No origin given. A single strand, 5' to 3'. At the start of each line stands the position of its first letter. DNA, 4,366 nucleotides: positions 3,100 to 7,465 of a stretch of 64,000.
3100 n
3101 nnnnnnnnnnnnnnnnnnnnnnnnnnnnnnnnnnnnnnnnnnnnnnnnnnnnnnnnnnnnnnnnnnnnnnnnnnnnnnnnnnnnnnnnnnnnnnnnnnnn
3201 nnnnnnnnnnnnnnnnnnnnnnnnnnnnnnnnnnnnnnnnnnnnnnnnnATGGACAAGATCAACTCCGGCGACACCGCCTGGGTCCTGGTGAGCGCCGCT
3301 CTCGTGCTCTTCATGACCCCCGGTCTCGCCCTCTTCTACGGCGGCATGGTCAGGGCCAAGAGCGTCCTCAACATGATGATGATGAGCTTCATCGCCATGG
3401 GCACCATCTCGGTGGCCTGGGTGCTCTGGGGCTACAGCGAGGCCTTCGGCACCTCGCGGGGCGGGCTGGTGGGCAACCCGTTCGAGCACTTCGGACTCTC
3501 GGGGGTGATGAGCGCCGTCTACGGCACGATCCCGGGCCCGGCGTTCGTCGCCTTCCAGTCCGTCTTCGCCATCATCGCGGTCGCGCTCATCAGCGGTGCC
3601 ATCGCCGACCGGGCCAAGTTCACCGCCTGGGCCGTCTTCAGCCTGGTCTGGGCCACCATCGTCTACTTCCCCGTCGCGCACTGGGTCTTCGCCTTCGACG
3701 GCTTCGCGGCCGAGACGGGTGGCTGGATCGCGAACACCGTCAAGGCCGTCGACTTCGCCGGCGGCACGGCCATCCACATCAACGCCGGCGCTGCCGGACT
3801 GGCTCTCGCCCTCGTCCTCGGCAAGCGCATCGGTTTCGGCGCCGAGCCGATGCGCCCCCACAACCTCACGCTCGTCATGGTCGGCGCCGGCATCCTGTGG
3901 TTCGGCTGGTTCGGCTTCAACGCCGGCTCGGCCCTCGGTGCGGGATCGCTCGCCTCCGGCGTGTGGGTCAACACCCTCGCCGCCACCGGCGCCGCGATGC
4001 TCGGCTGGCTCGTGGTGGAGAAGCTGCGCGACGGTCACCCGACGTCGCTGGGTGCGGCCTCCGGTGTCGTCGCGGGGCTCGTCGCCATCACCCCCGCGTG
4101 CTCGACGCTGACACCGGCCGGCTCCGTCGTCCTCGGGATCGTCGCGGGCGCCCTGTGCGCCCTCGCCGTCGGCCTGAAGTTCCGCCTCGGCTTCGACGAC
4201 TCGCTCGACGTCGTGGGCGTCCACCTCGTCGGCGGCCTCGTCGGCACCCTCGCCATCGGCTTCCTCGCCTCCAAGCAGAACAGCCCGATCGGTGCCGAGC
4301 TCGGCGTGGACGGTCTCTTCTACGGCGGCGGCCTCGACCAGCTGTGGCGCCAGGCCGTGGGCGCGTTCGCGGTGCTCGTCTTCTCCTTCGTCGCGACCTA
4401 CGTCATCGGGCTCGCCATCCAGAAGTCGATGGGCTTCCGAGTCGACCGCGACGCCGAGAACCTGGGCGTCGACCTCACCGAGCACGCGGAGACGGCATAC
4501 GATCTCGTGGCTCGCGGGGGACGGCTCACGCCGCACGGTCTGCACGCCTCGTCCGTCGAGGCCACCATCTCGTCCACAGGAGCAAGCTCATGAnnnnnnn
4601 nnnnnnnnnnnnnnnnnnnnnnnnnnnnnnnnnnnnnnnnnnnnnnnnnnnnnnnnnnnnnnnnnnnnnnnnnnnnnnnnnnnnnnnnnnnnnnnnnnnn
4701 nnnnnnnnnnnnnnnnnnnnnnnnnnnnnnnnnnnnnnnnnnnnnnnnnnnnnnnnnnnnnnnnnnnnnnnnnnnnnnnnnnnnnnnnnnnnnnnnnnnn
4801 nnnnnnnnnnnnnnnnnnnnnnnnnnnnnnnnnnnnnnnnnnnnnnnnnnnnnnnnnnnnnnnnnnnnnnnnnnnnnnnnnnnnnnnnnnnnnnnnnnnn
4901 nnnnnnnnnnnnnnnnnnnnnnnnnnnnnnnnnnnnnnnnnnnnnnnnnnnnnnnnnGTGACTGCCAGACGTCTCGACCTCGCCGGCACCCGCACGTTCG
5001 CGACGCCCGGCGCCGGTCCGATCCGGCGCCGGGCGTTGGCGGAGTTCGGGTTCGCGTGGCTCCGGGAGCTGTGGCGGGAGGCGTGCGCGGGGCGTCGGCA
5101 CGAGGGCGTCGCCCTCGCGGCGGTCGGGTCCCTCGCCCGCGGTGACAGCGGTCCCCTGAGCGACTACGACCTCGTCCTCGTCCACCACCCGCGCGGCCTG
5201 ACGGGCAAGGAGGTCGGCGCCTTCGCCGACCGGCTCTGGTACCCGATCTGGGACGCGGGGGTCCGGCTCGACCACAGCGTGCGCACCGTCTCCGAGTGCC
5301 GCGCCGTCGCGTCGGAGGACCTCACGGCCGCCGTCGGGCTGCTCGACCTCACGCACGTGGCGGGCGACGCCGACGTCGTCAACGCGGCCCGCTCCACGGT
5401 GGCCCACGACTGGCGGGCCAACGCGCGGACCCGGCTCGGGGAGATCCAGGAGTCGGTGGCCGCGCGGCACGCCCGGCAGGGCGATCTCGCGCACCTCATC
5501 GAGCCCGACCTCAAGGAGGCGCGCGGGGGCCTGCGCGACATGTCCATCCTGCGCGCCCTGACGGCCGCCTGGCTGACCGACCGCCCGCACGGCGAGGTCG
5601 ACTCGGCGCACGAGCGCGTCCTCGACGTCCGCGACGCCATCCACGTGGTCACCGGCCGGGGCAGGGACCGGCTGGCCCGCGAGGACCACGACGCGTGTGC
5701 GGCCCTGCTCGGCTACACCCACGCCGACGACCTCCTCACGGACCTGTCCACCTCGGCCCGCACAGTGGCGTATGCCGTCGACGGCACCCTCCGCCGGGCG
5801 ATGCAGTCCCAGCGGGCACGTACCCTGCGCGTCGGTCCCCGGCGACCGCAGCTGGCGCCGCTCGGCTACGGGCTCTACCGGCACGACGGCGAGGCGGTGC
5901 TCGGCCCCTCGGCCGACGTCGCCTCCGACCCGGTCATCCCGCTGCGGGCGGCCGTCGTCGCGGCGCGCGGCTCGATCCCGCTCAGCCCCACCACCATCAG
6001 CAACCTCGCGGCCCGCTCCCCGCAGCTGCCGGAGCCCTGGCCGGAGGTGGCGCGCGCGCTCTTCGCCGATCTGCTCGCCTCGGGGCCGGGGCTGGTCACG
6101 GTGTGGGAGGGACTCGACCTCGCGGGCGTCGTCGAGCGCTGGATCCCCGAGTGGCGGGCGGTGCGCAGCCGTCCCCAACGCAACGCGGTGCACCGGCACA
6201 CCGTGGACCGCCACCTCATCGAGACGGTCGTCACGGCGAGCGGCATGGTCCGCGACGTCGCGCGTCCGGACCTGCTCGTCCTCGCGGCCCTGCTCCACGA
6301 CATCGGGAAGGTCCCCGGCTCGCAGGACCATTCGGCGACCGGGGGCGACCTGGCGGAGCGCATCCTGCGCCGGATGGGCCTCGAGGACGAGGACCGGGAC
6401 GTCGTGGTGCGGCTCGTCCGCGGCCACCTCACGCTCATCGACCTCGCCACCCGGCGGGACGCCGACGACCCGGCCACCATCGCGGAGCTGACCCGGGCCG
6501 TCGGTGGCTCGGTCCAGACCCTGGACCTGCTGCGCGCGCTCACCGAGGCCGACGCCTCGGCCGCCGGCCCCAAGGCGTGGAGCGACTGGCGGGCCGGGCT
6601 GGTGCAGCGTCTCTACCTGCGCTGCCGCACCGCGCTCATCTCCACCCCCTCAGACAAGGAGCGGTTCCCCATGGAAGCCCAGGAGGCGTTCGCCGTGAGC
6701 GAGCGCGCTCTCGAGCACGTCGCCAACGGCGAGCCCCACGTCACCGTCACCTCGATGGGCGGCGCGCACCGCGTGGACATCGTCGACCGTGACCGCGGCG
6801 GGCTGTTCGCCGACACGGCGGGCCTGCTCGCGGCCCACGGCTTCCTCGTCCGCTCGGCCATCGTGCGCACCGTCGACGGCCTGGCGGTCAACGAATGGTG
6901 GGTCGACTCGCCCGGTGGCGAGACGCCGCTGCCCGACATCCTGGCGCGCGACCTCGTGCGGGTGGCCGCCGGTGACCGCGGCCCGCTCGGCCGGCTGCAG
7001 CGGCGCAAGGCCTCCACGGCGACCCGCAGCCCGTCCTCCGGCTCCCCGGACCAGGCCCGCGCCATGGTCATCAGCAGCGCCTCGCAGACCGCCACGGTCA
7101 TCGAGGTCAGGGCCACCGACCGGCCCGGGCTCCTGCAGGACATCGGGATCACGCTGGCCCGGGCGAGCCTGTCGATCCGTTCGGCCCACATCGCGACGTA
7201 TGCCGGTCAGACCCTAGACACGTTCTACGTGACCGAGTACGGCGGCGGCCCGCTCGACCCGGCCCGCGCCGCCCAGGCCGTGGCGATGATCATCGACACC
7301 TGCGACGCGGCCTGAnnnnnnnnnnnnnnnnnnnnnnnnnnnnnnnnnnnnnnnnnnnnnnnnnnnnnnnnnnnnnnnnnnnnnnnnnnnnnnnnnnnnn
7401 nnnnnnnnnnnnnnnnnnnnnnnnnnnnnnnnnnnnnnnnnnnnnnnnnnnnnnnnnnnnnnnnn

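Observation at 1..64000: Octamer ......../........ occurs about once per kb in both orientations and recruits rare codons (uptake-sequence-like signature)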

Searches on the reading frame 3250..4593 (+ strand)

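Call 29: search_protein_families(library=pfam, proteins=[window:3250-4593:+])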
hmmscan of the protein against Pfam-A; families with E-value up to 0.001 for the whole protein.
window:3250-4593:+ (447 aa): 1 family
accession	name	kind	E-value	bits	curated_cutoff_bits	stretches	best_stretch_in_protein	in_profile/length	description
PF00909.26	Ammonium_transp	-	1.8e-121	406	23.2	1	10-417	1-399/399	Ammonium Transporter Family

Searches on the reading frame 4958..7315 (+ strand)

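Call 14: search_protein_families(library=pfam, proteins=[window:4958-7315:+])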
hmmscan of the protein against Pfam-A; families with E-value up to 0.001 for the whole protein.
window:4958-7315:+ (785 aa): 4 families
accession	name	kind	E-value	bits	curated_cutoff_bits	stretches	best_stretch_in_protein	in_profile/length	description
PF08335.16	GlnD_UR_UTase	-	1e-11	45.5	21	1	167-271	10-134/141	GlnD PII-uridylyltransferase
PF01966.28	HD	-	5.7e-10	39.9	22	1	417-504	2-93/116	HD domain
PF01842.31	ACT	-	2.5e-09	37.2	27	1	713-747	1-35/66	ACT domain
PF01909.29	NTP_transf_2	-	0.00061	20.6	21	0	46-78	12-42/93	Nucleotidyltransferase domain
